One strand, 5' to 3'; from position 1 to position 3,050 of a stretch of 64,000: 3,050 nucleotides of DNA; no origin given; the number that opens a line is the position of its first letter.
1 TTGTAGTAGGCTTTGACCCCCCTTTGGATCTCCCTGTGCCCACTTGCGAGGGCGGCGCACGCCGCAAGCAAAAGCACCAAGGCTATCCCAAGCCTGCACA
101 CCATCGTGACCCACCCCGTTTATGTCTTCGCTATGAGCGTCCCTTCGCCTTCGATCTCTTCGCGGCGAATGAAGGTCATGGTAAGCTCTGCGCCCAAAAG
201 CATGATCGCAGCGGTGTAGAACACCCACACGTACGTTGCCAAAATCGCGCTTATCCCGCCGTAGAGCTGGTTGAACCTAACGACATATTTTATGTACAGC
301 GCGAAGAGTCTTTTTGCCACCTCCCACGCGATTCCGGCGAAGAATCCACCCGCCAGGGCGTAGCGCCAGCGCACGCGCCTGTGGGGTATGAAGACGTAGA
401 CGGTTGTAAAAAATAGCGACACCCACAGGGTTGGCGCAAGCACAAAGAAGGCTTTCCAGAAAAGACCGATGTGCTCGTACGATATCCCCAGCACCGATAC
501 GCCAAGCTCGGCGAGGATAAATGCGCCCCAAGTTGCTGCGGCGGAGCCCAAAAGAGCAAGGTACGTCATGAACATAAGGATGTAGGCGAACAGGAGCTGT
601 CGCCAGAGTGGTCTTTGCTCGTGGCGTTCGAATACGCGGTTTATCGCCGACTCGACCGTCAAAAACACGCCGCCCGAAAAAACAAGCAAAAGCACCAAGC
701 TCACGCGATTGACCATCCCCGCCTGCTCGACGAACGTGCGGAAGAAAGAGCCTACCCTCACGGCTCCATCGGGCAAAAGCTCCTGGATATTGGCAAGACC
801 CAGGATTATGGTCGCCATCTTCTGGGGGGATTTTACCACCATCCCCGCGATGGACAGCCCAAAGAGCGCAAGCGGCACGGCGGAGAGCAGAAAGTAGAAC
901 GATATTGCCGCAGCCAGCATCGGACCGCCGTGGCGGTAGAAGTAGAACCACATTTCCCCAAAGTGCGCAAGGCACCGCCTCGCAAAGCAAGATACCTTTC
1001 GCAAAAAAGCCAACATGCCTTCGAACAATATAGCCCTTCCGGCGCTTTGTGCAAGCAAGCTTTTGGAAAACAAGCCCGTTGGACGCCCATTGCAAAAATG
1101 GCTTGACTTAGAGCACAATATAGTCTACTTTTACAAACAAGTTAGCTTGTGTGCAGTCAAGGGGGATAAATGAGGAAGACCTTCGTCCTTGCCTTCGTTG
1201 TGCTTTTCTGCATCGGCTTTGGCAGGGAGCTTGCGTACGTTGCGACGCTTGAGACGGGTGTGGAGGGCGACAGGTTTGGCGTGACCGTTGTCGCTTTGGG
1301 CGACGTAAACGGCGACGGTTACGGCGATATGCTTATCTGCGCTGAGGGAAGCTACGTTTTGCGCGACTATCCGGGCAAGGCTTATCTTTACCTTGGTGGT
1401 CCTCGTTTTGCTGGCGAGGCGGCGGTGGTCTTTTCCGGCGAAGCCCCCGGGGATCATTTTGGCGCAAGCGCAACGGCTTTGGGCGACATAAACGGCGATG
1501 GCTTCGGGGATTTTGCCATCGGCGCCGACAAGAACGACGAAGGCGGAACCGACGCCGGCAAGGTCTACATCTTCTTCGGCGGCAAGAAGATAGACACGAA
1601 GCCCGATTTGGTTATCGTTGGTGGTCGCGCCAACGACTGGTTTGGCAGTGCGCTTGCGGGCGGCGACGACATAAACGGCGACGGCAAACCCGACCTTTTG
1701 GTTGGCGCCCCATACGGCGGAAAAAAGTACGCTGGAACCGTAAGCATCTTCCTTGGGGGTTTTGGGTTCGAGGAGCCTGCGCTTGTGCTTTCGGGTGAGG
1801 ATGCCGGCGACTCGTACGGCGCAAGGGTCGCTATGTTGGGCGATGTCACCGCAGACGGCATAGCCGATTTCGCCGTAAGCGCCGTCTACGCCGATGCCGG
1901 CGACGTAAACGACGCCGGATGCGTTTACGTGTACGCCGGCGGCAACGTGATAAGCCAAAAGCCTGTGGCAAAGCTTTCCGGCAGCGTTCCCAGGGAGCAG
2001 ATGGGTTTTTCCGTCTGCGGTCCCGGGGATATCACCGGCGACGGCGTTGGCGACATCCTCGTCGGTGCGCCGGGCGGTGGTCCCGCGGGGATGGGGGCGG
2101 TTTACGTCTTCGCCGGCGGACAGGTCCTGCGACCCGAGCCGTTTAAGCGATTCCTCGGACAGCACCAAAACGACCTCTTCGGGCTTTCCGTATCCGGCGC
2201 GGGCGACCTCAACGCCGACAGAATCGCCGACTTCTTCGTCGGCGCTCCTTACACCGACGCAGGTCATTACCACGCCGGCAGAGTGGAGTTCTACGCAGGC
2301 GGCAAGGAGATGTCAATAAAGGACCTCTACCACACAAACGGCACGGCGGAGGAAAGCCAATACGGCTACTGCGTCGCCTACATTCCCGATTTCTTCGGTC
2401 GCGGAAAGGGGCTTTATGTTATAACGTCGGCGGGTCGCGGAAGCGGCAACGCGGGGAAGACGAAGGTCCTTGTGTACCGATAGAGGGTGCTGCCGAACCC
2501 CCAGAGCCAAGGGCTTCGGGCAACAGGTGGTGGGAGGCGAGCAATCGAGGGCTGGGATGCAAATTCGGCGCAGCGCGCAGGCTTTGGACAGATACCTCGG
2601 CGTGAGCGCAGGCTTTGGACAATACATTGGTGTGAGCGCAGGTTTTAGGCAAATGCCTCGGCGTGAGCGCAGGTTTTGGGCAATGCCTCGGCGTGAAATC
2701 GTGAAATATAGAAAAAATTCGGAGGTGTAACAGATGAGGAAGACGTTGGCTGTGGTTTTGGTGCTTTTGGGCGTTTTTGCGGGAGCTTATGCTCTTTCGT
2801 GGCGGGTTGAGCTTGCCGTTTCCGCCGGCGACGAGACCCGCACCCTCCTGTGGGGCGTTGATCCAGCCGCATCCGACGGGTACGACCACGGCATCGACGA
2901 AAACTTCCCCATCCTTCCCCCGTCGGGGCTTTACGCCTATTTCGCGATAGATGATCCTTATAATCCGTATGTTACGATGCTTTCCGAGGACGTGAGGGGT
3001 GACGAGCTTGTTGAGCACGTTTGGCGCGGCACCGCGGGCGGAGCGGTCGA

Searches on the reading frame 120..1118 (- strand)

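Call 7: search_protein_families(library=pfam, proteins=[window:120-1118:-], max_evalue=0.001)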
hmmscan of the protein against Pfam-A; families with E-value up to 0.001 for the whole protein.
window:120-1118:- (332 aa): 1 family
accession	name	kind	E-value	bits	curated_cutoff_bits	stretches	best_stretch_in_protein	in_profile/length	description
PF03631.20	Virul_fac_BrkB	-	2.8e-47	162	33.7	1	63-317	3-256/259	Virulence factor BrkB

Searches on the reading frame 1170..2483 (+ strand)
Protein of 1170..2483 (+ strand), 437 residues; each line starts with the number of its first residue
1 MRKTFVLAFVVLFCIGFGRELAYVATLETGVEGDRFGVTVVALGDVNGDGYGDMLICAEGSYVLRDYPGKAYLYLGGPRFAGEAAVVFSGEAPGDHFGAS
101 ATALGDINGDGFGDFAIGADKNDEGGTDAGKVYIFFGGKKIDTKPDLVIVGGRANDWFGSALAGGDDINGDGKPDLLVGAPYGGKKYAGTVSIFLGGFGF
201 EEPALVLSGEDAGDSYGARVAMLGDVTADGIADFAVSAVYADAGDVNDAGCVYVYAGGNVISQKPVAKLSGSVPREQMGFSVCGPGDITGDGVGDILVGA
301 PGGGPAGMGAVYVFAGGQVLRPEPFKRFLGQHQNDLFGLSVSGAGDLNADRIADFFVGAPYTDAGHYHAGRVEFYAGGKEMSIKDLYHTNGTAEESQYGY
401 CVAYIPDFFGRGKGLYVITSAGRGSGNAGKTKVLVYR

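Call 7: search_protein_families(library=pfam, proteins=[window:1170-2483:+], max_evalue=0.001)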
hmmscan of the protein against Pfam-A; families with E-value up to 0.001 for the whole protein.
window:1170-2483:+ (437 aa): 3 families
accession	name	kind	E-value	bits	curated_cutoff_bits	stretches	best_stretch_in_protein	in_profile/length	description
PF01839.29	FG-GAP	-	4e-38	129.2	22.1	5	158-194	1-37/37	FG-GAP repeat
PF13517.12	FG-GAP_3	-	2.7e-14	53.9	26.9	2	167-236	1-61/61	FG-GAP-like repeat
PF14312.12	FG-GAP_2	-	0.00011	22.8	23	0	89-135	10-49/49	FG-GAP repeat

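Call 10: find_encoding_contigs(protein=window:1170-2483:+, flank=6000, max_places=10)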
Protein window:1170-2483:+ (437 aa): no gene with exactly this product is on record in the collection.

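Call 28: list_cluster_members(proteins=[P0001, window:1170-2483:+, window:7285-9510:+])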
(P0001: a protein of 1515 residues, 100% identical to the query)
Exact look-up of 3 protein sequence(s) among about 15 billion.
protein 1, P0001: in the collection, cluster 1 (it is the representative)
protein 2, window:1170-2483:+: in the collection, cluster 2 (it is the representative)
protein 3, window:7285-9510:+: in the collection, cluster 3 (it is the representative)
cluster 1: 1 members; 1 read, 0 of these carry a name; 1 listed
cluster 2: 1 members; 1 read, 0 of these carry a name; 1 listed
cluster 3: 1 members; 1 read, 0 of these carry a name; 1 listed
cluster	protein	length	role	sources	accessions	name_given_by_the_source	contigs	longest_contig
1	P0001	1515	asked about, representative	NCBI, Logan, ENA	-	-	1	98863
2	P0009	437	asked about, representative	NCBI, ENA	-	-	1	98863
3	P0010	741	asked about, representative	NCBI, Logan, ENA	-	-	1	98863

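Call 41: search_protein_families(library=ncbifam, proteins=[window:1170-2483:+], max_evalue=0.01)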
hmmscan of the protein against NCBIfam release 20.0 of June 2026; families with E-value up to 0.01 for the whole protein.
window:1170-2483:+ (437 aa): 1 family
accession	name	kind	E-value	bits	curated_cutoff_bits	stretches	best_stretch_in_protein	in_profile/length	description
NF047539.1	XAC2610_fam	domain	1.1e-08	35.5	35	0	104-135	3-33/89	XAC2610-related protein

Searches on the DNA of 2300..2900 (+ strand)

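Call 8: search_rna_families(source=window, start=2300, end=2900, threshold=evalue, max_evalue=10)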
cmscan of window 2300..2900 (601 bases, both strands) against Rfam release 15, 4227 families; matches with E-value up to 10: 1.
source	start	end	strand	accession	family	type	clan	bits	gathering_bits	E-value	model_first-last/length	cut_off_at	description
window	2306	2352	+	RF01128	sR43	Gene; snRNA; snoRNA; CD-box;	-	11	45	4.1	1-56/56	no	Small nucleolar RNA sR42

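Call 34: search_dna_similar(query=window:2484-2733:+, collection=plasmids, mode=distant, max_evalue=1)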
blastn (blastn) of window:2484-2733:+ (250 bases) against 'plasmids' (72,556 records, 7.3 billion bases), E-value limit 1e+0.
No match.

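Call 35: search_dna_similar(query=window:2484-2733:+, collection=phages, mode=distant, max_evalue=1)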
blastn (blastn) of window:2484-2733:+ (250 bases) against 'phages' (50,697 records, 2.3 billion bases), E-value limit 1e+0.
No match.
